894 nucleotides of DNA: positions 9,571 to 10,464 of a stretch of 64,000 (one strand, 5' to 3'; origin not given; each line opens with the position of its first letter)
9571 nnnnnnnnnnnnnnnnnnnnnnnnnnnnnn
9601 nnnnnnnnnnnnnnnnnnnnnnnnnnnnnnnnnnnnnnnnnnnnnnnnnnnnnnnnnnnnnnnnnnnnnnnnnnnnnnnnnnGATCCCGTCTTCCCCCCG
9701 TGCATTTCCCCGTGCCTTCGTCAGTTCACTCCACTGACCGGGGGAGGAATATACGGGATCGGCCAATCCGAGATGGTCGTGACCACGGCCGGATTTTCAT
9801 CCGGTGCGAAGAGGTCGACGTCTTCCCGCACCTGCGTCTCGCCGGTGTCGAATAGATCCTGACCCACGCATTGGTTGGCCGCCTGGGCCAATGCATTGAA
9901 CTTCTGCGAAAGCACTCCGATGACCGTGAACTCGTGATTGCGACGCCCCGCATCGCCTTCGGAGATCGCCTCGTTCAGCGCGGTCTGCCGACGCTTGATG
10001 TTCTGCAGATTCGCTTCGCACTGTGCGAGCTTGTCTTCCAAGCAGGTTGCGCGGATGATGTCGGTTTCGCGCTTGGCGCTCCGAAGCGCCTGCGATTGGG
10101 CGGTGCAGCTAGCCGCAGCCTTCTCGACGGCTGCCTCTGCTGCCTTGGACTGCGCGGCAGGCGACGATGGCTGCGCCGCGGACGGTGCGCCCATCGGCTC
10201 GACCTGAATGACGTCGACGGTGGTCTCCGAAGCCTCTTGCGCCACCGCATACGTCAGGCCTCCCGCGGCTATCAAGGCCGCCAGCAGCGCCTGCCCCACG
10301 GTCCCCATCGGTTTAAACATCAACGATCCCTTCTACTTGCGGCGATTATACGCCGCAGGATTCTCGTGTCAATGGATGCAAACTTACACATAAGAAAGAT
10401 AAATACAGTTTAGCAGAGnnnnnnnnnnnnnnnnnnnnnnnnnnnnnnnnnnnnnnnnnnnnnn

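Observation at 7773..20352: Glt/Nfs-like envelope-spanning machine operon physically merged with a polysaccharide export (porin + OPX) module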

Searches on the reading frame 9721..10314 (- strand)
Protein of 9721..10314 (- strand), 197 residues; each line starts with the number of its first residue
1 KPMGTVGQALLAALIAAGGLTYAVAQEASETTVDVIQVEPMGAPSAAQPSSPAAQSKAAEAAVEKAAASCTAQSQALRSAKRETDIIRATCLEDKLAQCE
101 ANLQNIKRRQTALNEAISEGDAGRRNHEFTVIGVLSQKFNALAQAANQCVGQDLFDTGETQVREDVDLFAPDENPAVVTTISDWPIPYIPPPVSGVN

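Call 4: search_protein_families(library=pfam, proteins=[window:9721-10314:-], max_evalue=0.1)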
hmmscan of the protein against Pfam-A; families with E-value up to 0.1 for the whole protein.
window:9721-10314:- (197 aa): 0 families

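Call 5: search_protein_families(library=ncbifam, proteins=[window:9721-10314:-], max_evalue=0.1)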
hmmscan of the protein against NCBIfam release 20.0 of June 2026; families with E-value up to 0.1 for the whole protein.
window:9721-10314:- (197 aa): 1 family
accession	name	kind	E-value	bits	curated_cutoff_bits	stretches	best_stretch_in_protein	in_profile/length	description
NF010744.0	PRK14146.1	equivalog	0.068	12.9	201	1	54-111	41-92/215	nucleotide exchange factor GrpE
